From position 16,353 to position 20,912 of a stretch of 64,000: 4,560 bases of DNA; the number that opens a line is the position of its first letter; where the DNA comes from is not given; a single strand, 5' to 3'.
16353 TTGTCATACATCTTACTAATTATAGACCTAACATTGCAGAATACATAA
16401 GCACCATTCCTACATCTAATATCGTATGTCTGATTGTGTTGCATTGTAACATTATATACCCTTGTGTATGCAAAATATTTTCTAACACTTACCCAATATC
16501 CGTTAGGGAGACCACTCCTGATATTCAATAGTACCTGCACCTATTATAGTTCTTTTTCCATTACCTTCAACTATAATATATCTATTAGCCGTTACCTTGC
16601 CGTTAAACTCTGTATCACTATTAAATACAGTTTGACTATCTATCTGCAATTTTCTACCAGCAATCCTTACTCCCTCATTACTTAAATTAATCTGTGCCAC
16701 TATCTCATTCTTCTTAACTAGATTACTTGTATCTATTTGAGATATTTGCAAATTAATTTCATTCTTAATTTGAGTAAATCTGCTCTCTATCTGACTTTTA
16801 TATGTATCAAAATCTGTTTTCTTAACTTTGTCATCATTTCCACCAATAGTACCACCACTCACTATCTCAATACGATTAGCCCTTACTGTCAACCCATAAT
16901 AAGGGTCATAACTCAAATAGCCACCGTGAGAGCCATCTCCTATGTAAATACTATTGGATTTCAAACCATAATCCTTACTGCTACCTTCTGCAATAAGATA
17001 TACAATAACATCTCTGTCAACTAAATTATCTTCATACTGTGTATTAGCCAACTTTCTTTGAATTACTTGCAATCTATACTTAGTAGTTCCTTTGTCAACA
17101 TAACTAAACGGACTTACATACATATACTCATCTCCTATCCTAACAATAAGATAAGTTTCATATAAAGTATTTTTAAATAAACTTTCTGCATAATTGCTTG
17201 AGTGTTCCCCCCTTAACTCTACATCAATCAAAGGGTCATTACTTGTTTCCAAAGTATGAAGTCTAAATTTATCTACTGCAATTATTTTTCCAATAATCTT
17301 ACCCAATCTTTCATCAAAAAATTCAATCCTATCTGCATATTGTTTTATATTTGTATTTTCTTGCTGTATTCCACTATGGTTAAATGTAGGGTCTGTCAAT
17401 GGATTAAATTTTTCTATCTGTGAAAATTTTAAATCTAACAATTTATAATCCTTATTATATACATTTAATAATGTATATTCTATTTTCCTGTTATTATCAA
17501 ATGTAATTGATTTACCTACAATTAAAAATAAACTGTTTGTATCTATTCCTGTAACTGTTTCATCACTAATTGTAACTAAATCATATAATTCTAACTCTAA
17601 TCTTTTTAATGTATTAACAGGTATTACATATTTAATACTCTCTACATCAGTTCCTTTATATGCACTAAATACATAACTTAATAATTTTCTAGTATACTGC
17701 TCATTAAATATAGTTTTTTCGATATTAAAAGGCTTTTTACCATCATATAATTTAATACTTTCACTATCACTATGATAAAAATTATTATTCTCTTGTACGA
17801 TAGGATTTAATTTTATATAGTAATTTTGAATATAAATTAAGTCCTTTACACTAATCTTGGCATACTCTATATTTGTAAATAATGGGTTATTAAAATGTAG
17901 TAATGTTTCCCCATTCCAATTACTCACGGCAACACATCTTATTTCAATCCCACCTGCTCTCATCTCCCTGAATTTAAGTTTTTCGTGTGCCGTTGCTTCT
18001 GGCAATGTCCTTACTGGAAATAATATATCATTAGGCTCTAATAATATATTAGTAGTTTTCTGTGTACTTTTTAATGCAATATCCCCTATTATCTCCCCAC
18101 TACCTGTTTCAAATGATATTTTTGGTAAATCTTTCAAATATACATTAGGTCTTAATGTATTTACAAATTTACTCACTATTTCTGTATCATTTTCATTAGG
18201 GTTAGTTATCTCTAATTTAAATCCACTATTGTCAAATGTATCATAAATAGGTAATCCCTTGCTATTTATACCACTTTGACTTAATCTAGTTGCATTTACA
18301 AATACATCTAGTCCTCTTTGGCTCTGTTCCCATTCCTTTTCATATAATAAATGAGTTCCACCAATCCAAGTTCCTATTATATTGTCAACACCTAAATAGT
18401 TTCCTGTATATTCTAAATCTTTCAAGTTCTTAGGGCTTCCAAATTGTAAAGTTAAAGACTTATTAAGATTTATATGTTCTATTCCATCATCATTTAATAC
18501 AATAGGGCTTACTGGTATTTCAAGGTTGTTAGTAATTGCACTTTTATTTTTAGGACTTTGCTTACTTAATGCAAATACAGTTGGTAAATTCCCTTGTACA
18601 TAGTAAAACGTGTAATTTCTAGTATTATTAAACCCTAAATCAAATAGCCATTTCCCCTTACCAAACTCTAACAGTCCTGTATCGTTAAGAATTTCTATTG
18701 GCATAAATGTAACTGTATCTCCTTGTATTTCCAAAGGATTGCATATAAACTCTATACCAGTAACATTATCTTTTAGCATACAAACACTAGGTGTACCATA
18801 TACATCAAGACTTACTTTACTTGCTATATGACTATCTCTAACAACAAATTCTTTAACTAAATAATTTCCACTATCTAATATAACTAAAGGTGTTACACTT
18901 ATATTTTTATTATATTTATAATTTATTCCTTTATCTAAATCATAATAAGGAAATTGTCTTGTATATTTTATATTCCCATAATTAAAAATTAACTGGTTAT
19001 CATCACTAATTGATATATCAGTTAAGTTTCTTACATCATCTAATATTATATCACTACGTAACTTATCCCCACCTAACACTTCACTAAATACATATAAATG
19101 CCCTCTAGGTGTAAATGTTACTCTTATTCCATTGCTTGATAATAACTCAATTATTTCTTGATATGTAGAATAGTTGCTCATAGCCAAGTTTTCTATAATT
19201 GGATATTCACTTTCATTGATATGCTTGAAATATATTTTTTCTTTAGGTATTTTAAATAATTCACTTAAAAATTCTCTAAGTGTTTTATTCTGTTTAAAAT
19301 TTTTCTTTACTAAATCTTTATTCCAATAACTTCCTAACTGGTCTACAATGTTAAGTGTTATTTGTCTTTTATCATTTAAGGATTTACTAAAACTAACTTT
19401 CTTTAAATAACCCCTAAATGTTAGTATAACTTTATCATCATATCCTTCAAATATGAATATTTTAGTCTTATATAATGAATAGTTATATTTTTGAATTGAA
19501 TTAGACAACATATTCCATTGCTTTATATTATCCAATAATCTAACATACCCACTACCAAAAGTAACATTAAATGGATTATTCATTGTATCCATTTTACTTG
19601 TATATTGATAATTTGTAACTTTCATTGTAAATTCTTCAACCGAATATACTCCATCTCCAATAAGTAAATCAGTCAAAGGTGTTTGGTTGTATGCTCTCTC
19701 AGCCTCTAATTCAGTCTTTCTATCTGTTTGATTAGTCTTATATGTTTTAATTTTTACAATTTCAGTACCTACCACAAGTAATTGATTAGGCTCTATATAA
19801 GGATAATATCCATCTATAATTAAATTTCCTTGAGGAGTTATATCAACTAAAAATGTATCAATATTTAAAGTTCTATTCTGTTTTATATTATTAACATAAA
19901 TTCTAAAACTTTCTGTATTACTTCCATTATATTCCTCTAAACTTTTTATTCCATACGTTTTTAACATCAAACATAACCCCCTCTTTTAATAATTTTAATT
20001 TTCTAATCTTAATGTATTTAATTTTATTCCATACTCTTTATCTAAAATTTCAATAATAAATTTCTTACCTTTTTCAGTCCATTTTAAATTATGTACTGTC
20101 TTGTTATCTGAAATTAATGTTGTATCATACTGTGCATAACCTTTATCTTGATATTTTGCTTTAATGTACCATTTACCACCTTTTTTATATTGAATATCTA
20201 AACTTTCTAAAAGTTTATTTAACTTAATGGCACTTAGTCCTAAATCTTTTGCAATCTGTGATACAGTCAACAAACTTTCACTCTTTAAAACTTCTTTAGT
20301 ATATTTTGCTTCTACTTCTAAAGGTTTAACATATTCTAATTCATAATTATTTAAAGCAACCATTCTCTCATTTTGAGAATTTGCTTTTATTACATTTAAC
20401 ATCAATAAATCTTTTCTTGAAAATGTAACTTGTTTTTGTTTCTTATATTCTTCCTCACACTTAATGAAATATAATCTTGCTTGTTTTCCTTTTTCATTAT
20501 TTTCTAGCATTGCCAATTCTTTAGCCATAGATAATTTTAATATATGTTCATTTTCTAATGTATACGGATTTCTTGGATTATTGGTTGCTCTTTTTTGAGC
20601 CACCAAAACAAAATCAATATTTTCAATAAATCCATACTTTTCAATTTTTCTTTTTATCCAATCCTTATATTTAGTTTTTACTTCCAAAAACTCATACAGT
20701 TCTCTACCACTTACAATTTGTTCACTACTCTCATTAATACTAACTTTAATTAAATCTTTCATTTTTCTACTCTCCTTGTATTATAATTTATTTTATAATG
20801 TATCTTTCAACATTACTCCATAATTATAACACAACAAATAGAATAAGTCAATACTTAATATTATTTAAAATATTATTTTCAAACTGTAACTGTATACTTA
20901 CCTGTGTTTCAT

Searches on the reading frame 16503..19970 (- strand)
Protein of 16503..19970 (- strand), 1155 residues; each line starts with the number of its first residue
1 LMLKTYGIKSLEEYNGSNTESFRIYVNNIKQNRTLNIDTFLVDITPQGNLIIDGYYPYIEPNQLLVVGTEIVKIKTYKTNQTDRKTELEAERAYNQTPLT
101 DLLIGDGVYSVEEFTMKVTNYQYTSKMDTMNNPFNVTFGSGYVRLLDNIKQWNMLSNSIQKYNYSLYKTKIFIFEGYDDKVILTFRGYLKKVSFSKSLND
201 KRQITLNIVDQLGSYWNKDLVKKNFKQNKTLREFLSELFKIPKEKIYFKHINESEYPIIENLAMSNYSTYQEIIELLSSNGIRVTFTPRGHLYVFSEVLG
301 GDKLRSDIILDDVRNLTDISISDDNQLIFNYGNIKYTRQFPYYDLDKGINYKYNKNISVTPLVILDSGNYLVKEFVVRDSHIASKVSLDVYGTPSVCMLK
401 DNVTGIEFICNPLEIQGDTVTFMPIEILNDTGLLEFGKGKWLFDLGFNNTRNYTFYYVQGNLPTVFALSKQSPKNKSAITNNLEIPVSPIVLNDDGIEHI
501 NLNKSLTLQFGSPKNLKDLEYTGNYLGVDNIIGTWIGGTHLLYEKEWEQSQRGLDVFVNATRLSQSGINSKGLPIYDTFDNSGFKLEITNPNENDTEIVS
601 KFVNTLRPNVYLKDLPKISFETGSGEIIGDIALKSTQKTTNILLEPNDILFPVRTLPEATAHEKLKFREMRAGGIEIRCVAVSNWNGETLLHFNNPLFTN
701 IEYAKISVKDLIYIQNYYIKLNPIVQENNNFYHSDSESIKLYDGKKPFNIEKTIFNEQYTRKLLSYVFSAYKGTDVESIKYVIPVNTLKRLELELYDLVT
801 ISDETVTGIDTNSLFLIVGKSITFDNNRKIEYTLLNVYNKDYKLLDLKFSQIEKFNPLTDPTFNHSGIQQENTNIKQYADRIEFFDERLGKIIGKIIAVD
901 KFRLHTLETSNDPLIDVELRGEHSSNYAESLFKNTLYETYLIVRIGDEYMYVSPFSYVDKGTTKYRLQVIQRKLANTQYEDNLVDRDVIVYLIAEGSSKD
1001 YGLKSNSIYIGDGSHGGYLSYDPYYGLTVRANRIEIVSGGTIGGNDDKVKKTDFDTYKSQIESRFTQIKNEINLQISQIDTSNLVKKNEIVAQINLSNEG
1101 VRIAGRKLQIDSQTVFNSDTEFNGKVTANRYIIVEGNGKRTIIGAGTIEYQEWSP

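Call 13: search_protein_families(library=phrogs, proteins=[window:16503-19970:-], max_evalue=0.001)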
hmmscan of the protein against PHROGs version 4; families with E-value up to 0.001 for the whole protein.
window:16503-19970:- (1155 aa): 2 families
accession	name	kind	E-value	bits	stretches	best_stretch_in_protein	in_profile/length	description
phrog_1330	-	tail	1.4e-06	27.5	1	960-1114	858-1003/1361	tail protein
phrog_1899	-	unknown function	4.5e-06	26.2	1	1058-1118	370-431/933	-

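Call 39: search_protein_families(library=pfam, proteins=[window:16503-19970:-], max_evalue=0.01)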
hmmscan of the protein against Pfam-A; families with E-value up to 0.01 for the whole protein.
window:16503-19970:- (1155 aa): 1 family
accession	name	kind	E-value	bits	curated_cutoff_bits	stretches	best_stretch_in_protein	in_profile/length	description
PF07902.16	Gp58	-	2.4e-05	23.3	34.5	1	1058-1119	335-396/594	gp58-like protein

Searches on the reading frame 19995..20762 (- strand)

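Call 13: search_protein_families(library=phrogs, proteins=[window:19995-20762:-], max_evalue=0.001)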
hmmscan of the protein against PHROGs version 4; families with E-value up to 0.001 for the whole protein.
window:19995-20762:- (255 aa): 9 families
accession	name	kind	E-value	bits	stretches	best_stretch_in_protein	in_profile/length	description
phrog_63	-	transcription regulation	8.5e-44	151.5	1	1-243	117-359/431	anti-repressor Ant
phrog_5817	-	transcription regulation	1.7e-39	137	1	4-160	14-170/210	anti-repressor Ant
phrog_377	-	transcription regulation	1.3e-26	94.8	1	8-129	12-138/213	anti-repressor Ant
phrog_373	-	transcription regulation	5.1e-24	86.3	1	1-162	84-246/373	anti-repressor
phrog_130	-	transcription regulation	2.4e-20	74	1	125-246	289-414/480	anti-repressor Ant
phrog_6904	-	unknown function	2.6e-19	70.3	1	1-88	2-91/95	-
phrog_14211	-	transcription regulation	5e-19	69.8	2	74-117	99-142/234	anti-repressor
phrog_25289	-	unknown function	2.4e-10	41.6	1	181-242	1-66/79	-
phrog_31873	-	unknown function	8.7e-05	23.6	1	4-52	13-61/65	-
